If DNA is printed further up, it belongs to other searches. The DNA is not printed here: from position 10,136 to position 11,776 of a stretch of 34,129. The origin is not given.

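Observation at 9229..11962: Tightly coupled four-gene cassette: alpha-CTD, DUF3592-like 4-TM protein, paralogous beta-domain protein and mini P-loop NTPase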

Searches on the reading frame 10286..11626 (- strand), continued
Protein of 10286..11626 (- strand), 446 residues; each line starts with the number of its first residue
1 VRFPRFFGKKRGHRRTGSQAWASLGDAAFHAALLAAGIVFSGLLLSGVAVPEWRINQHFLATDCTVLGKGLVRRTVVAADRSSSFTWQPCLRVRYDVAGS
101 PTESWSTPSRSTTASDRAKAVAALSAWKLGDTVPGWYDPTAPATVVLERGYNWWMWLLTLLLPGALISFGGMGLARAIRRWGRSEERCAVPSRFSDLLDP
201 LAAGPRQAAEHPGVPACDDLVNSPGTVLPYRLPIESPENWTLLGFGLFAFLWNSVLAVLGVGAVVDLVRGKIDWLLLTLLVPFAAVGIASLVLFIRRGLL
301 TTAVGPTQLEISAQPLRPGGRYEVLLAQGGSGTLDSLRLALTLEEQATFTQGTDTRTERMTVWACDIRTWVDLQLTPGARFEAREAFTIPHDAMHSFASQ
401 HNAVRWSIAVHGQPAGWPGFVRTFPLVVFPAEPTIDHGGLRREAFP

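Call 47: find_homologous_proteins(query=A5, max_evalue=0.00001)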
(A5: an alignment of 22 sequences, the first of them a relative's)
Query A5 (22 sequences) (446 aa, profile of the alignment): 446 proteins with E <= 0.00001 among 8000 candidates; the best 120 are listed.
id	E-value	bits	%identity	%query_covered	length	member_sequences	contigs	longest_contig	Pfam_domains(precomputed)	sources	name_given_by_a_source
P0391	3.9e-184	630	52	96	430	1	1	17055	PF12158.15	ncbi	-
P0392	2.9e-182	624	50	95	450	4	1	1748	PF12158.15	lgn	-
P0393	3.7e-182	624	50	95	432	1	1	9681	PF12158.15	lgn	-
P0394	7.4e-182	623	51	95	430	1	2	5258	PF12158.15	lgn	-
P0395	1.9e-181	622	50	95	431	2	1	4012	PF12158.15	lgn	-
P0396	5.2e-180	617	50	95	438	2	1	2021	PF12158.15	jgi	-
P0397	2.5e-178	611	49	95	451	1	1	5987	PF12158.15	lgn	-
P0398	2.5e-178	611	52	95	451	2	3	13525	PF12158.15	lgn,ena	-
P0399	1.8e-177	608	50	96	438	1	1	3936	PF12158.15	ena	-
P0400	2.1e-177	608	49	94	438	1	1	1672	PF12158.15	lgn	-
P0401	3.0e-177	608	51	96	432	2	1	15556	PF12158.15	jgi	jgi:hypothetical protein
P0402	3.0e-177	608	86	100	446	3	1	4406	PF12158.15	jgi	jgi:hypothetical protein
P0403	3.6e-177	607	52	95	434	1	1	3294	PF12158.15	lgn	-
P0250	6.1e-177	607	45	95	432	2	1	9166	PF12158.15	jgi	-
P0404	2.1e-176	605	53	96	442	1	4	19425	PF12158.15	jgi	jgi:hypothetical protein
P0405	2.4e-176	605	50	95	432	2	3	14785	PF12158.15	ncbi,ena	ncbi:MAG TPA: DUF3592 domain-containing protein [Thermoguttaceae bacterium]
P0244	3.0e-175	601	100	100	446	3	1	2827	PF12158.15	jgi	jgi:hypothetical protein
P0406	4.8e-175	600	50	96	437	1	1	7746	PF12158.15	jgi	-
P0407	1.5e-174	599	49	95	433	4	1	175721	PF12158.15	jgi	-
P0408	1.8e-174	599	50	95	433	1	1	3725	PF12158.15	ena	-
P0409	3.8e-174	598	48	95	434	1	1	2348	PF12158.15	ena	-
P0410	1.5e-173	596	77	100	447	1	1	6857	PF12158.15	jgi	jgi:hypothetical protein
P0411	2.0e-173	595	50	95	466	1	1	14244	PF12158.15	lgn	-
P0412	2.6e-173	595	50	95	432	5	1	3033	PF12158.15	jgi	-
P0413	2.6e-173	595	49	95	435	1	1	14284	PF12158.15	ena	-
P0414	3.0e-173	595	50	95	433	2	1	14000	PF12158.15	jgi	-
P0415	3.1e-173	594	51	95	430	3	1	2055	PF12158.15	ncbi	-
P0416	6.1e-173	594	50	95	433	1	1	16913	PF12158.15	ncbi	-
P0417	1.3e-172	592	48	96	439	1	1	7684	PF12158.15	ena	-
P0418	1.6e-172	592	46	96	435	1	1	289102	PF12158.15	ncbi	-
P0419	1.8e-172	592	46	95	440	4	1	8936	PF12158.15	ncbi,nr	ncbi:MAG: hypothetical protein HQ567_19415 [Candidatus Nealsonbacteria bacterium]|nr:hypothetical pr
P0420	1.8e-172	592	48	95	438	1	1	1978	PF12158.15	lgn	-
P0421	2.3e-172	592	49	95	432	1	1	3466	PF12158.15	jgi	jgi:hypothetical protein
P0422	3.9e-172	591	47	96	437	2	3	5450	PF12158.15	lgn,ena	-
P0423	5.6e-172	590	60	96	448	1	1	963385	PF12158.15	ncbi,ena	-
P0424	6.9e-172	590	50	95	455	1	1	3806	PF12158.15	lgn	-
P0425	8.2e-172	590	48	95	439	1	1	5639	PF12158.15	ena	-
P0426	1.2e-171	589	47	96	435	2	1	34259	PF12158.15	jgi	-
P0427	1.5e-171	589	48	93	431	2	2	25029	PF12158.15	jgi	jgi:hypothetical protein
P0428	1.6e-171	589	48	95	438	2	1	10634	PF12158.15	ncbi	-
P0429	1.6e-171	589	50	95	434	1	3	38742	PF12158.15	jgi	jgi:hypothetical protein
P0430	2.1e-171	588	60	96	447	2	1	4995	PF12158.15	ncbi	ncbi:MAG TPA: hypothetical protein VGJ15_04460 [Pirellulales bacterium]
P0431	3.6e-171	588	57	94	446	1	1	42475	PF12158.15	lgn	-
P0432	4.3e-171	587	64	96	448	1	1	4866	PF12158.15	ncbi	-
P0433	5.0e-171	587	46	95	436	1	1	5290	PF12158.15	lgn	-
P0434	8.8e-171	586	53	94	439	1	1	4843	PF12158.15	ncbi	-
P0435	1.4e-170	586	50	95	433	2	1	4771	PF12158.15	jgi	jgi:hypothetical protein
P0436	1.7e-170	585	47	96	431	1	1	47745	PF12158.15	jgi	jgi:hypothetical protein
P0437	2.0e-170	585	47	95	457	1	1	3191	PF12158.15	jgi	jgi:hypothetical protein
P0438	2.2e-170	585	47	94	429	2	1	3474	PF12158.15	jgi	jgi:hypothetical protein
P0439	2.3e-170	585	48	95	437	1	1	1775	PF12158.15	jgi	jgi:hypothetical protein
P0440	2.6e-170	585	49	96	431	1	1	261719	PF12158.15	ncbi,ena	-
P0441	3.1e-170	585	72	100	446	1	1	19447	PF12158.15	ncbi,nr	ncbi:MAG: DUF3592 domain-containing protein [Pirellulales bacterium]|nr:DUF3592 domain-containing pr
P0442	3.6e-170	584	49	96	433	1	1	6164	PF12158.15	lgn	-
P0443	7.7e-170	583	45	95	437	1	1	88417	PF12158.15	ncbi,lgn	-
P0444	9.5e-170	583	48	96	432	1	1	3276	PF12158.15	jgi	jgi:hypothetical protein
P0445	1.0e-169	583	51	95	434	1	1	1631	PF12158.15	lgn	-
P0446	1.0e-169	583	47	95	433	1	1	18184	PF12158.15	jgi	jgi:hypothetical protein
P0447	2.0e-169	582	49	96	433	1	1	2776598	PF12158.15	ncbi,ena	-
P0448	2.2e-169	582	50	95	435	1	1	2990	PF12158.15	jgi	jgi:hypothetical protein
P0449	2.9e-169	581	47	95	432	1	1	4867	PF12158.15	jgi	jgi:hypothetical protein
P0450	3.3e-169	581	74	100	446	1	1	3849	PF12158.15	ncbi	-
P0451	3.3e-169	581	61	95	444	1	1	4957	PF12158.15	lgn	-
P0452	3.5e-169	581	49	85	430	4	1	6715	PF12158.15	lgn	-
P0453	3.8e-169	581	45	97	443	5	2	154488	PF12158.15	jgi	jgi:hypothetical protein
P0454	3.9e-169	581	59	97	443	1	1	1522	PF12158.15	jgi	jgi:hypothetical protein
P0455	4.2e-169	581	47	95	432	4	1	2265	PF12158.15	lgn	-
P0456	8.3e-169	580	49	94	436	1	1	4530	PF12158.15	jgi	jgi:hypothetical protein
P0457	2.6e-168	578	46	95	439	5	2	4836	PF12158.15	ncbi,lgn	ncbi:MAG: hypothetical protein ABFD16_26025 [Thermoguttaceae bacterium]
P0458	2.9e-168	578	51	97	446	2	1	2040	PF12158.15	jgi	jgi:hypothetical protein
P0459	3.2e-168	578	48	95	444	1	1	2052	PF12158.15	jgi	jgi:hypothetical protein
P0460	5.0e-168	577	50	95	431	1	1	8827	PF12158.15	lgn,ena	-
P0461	6.6e-168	577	51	95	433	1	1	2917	PF12158.15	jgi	jgi:hypothetical protein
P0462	7.9e-168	577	54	95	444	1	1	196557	PF12158.15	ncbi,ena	-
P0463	8.0e-168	577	50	94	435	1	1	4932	PF12158.15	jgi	jgi:hypothetical protein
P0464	8.9e-168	577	51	95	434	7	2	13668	PF12158.15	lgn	-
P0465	9.9e-168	576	56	95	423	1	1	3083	PF12158.15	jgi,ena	-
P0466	1.2e-167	576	46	95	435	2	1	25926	PF12158.15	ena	-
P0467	1.2e-167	576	58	98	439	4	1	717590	PF12158.15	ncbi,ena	-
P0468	1.5e-167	576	49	95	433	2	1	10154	PF12158.15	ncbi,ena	-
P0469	1.6e-167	576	50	97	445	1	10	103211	PF12158.15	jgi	jgi:hypothetical protein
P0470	1.7e-167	576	44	95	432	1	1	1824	PF12158.15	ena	-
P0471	2.0e-167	575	46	95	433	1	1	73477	PF12158.15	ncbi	-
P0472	2.1e-167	575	51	94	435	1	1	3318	PF12158.15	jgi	jgi:hypothetical protein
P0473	2.4e-167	575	50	95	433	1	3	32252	PF12158.15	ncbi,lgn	-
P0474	3.8e-167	574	48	96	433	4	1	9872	PF12158.15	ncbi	-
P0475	5.7e-167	574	49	96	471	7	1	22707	PF12158.15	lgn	-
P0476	7.3e-167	573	51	96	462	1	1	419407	PF12158.15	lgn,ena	-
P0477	7.6e-167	573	49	95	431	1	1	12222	PF12158.15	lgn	-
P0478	8.2e-167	573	49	95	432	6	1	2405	PF12158.15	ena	-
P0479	8.9e-167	573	49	95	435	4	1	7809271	PF12158.15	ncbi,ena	-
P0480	9.6e-167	573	50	95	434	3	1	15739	PF12158.15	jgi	-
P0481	1.1e-166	573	60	95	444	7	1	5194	PF12158.15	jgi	jgi:hypothetical protein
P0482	1.4e-166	573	49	95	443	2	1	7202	PF12158.15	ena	-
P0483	2.2e-166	572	46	95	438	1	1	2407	PF12158.15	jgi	jgi:hypothetical protein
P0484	2.6e-166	572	50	95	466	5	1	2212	PF12158.15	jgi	jgi:hypothetical protein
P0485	3.1e-166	571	47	94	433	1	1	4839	PF12158.15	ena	-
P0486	3.4e-166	571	50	95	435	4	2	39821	PF12158.15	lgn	-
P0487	3.6e-166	571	59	97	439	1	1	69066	PF12158.15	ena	-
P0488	4.5e-166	571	47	95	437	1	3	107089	PF12158.15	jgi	jgi:hypothetical protein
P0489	4.8e-166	571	47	96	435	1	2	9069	PF12158.15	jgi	jgi:hypothetical protein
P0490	5.4e-166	571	47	96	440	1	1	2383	PF12158.15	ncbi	-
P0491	5.4e-166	571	49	96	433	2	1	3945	PF12158.15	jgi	-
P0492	6.1e-166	570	50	96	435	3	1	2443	PF12158.15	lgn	-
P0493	6.5e-166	570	47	95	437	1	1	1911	PF12158.15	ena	-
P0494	6.6e-166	570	48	96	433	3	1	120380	PF12158.15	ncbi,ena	-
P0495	9.8e-166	570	53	94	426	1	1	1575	PF12158.15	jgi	jgi:hypothetical protein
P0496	1.3e-165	569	47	96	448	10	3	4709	PF12158.15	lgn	-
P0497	1.3e-165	569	60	96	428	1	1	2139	PF12158.15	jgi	jgi:hypothetical protein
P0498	1.4e-165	569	57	95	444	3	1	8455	PF12158.15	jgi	jgi:hypothetical protein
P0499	1.6e-165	569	60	96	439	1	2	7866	PF12158.15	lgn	-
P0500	1.7e-165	569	50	95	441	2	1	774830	PF12158.15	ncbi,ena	-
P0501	2.3e-165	569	58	97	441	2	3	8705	PF12158.15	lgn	-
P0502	2.4e-165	569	49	96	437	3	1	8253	PF12158.15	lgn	-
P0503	3.2e-165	568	46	95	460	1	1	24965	PF12158.15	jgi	jgi:hypothetical protein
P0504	3.3e-165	568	49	95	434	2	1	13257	PF12158.15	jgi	jgi:hypothetical protein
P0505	3.4e-165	568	48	96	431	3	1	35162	PF12158.15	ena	-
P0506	3.8e-165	568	50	95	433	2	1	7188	PF12158.15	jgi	jgi:hypothetical protein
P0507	3.9e-165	568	46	95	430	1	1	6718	PF12158.15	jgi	-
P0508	4.4e-165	568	56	95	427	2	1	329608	PF12158.15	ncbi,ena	-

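Call 48: find_encoding_contigs(protein=P0479, flank=6000, max_places=3)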
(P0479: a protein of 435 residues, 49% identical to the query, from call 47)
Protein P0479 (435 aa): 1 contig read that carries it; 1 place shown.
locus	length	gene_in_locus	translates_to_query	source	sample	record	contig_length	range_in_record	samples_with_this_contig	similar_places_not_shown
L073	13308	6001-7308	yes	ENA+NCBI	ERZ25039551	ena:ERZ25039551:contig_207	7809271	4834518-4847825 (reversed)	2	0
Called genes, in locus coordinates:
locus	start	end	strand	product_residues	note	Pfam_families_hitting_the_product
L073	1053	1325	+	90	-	PF03118:RNA_pol_A_CTD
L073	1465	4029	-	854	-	-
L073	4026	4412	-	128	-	-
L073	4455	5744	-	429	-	PF13360:PQQ_2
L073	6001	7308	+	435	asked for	PF12158:DUF3592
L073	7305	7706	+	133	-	-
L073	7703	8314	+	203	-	-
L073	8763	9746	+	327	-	-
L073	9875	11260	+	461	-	PF14716:HHH_8, PF14520:HHH_5, PF14792:DNA_pol_B_palm (weak), PF14791:DNA_pol_B_thumb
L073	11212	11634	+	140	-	-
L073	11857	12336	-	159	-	PF01475:FUR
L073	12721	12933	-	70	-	-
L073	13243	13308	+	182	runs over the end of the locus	PF00549:Ligase_CoA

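Call 49: find_encoding_contigs(protein=P0447, flank=6000, max_places=3)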
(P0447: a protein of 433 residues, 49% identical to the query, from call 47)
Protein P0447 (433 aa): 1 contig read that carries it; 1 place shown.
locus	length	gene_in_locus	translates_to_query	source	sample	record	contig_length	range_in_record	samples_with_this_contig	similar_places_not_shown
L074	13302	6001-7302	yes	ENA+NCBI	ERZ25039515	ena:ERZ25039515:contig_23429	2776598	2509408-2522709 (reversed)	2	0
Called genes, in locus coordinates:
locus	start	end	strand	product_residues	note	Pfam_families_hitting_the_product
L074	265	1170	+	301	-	PF00561:Abhydrolase_1, PF12697:Abhydrolase_6, PF12146:Hydrolase_4, PF00561:Abhydrolase_1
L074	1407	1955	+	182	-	PF04191:PEMT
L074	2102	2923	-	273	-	PF09976:TPR_21 (weak)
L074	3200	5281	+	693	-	PF00580:UvrD-helicase, PF01443:Viral_helicase1 (faint), PF13086:AAA_11 (weak), PF13245:AAA_19, PF13604:AAA_30 (faint), PF13361:UvrD_C, PF13538:UvrD_C_2 (weak)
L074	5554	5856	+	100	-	PF03118:RNA_pol_A_CTD, PF26169:HHH_XRCC3_RpoA (faint), PF14520:HHH_5 (weak)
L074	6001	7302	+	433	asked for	PF12158:DUF3592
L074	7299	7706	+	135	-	-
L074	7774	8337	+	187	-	-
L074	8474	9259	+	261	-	PF00657:Lipase_GDSL, PF13472:Lipase_GDSL_2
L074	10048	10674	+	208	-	-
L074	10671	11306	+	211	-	-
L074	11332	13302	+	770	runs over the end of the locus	-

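Call 50: find_encoding_contigs(protein=P0423, flank=6000, max_places=2)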
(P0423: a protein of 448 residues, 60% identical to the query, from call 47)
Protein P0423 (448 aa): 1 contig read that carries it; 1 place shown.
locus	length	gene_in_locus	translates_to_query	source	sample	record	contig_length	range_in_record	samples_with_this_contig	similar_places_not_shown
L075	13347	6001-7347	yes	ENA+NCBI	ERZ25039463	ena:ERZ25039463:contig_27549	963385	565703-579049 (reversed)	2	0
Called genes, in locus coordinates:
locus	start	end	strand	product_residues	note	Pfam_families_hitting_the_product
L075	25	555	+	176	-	PF09335:VTT_dom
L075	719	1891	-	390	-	PF01641:SelR, PF01625:PMSR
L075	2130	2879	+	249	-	-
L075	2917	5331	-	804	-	PF00580:UvrD-helicase, PF01443:Viral_helicase1 (faint), PF13245:AAA_19, PF13361:UvrD_C, PF13538:UvrD_C_2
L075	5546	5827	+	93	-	PF03118:RNA_pol_A_CTD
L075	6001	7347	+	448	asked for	PF12158:DUF3592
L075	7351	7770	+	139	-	-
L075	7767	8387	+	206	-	PF05729:NACHT (faint)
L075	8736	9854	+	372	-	-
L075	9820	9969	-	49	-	-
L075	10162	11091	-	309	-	PF25881:HH_YBHG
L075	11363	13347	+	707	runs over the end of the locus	PF00069:Pkinase, PF07714:PK_Tyr_Ser-Thr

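Call 51: find_encoding_contigs(protein=P0418, flank=6000, max_places=2)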
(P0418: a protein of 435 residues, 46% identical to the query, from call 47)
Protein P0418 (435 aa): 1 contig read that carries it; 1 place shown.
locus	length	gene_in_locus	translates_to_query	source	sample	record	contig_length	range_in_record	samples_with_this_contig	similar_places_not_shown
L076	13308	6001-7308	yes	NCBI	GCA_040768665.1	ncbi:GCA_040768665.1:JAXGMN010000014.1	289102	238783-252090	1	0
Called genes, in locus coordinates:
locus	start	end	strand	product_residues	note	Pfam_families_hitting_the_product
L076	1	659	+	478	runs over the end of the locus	PF00171:Aldedh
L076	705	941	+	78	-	PF11755:DUF3311 (weak)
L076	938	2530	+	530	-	PF00474:SSF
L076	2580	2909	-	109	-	PF12852:Cupin_6 (weak), PF07883:Cupin_2, PF05899:Cupin_3 (weak)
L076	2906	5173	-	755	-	PF00580:UvrD-helicase, PF01443:Viral_helicase1 (faint), PF13245:AAA_19, PF13604:AAA_30 (faint), PF13361:UvrD_C, PF13538:UvrD_C_2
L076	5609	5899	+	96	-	PF03118:RNA_pol_A_CTD, PF26169:HHH_XRCC3_RpoA (weak)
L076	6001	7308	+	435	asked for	PF12158:DUF3592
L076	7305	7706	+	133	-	PF02752:Arrestin_C (weak)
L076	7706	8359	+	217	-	-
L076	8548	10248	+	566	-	PF00999:Na_H_Exchanger, PF00359:PTS_EIIA_2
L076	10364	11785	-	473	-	PF00206:Lyase_1, PF10415:FumaraseC_C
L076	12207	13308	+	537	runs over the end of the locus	-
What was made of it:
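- On Arrestin clan (Pfam CL0135: Arrestin_N, Arrestin_C, Vps26, Spo0M): One precomputed weak Arrestin_C hit is recorded on the L076 g3 (call 51).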

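Call 52: find_encoding_contigs(protein=P0500, flank=6000, max_places=2)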
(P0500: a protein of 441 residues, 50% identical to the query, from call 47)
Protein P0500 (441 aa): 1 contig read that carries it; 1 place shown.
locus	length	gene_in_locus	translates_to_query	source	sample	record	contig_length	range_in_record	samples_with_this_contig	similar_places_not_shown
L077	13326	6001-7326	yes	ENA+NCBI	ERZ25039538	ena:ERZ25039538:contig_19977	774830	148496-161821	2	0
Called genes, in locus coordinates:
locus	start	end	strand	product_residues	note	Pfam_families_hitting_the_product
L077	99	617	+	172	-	PF00121:TIM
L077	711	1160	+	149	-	PF03840:SecG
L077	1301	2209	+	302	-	PF03755:YicC-like_N, PF08340:YicC-like_C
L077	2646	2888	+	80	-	PF00625:Guanylate_kin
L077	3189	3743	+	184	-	PF02441:Flavoprotein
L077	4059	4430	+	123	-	PF04127:DFP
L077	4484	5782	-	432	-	PF13360:PQQ_2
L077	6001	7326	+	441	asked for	PF12158:DUF3592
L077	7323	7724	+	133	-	-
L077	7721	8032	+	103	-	-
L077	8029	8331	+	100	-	-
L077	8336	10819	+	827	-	PF17132:Glyco_hydro_106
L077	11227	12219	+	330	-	-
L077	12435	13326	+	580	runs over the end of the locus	PF14716:HHH_8, PF14520:HHH_5 (weak), PF14792:DNA_pol_B_palm (weak), PF14791:DNA_pol_B_thumb, PF02811:PHP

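Call 53: list_cluster_members(proteins=[P0479, P0447, P0423, P0418, P0500, P0467, P0508, P0440, P0462, P0443])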
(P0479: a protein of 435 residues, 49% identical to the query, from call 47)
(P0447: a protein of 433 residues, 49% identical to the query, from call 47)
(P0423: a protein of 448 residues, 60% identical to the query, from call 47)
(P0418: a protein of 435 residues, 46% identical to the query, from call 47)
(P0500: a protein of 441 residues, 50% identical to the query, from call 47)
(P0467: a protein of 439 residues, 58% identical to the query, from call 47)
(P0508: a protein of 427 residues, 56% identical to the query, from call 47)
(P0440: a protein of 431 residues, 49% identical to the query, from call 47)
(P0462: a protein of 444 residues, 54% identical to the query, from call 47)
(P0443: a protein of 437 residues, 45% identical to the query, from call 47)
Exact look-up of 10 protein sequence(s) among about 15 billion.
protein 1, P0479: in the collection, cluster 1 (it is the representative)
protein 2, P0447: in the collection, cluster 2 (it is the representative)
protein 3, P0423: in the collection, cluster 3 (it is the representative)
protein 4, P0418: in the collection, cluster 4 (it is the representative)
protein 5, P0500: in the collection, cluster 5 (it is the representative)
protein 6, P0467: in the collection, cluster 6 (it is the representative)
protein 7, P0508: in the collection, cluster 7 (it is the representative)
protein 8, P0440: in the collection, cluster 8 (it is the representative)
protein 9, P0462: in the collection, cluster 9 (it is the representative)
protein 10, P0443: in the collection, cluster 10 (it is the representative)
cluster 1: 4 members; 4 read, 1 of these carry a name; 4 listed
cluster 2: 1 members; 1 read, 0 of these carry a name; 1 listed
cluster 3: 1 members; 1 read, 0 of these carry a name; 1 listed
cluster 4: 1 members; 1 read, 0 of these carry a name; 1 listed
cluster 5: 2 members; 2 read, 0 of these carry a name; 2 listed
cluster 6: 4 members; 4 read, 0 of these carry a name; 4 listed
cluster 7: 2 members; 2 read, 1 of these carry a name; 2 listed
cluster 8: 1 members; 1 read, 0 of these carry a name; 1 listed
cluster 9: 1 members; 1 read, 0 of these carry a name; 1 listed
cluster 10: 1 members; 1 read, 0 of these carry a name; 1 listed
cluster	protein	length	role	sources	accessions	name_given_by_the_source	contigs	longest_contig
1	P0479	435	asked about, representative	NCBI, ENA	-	-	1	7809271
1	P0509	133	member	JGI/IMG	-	hypothetical protein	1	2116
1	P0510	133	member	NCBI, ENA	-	-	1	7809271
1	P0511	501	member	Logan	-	-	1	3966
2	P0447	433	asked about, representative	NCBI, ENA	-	-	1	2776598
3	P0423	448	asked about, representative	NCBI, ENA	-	-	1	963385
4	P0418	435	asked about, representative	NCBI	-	-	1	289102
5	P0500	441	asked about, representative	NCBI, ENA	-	-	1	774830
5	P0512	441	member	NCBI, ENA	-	-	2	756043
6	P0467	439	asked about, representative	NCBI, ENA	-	-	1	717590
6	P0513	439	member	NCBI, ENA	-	-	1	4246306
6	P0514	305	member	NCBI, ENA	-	-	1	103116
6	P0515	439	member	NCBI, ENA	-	-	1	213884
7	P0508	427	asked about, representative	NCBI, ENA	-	-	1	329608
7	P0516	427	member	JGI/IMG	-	hypothetical protein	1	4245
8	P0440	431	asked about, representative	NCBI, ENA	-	-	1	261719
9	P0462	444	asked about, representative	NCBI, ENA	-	-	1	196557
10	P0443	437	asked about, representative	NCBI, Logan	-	-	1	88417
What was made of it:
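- Tried and rejected: It returned no names (call 53).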

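Call 61: find_encoding_contigs(protein=P0467, flank=6000, max_places=2)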
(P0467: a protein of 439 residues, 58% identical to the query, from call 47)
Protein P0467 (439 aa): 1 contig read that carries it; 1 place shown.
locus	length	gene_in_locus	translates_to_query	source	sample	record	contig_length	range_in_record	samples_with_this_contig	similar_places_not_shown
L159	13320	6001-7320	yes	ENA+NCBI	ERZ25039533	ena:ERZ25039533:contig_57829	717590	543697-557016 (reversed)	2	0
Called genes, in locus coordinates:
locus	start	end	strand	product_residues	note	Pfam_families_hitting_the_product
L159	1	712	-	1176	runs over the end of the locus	PF00873:ACR_tran, PF03176:MMPL, PF02355:SecD_SecF_C (faint)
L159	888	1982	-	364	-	PF25917:BSH_RND, PF25973:BSH_CzcB (faint), PF25876:HH_MFP_RND (weak), PF25944:Beta-barrel_RND, PF25954:Beta-barrel_RND_2 (faint), PF25967:RND-MFP_C, PF25989:YknX_C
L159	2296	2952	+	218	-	PF00440:TetR_N, PF17932:TetR_C_24 (faint)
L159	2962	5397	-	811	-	PF00580:UvrD-helicase, PF01443:Viral_helicase1 (faint), PF13245:AAA_19, PF13361:UvrD_C, PF13538:UvrD_C_2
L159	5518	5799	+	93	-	PF26169:HHH_XRCC3_RpoA (faint), PF03118:RNA_pol_A_CTD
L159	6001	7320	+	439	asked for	PF12158:DUF3592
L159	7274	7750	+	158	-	-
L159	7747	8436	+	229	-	-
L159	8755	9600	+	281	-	-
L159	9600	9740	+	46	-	-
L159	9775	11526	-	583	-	PF05524:PEP-utilisers_N, PF00391:PEP-utilizers, PF02896:PEP-utilizers_C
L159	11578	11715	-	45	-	-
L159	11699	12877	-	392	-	PF25293:Beta-prop_EMC1_N (faint), PF01011:PQQ (faint), PF13360:PQQ_2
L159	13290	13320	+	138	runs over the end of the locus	PF00188:CAP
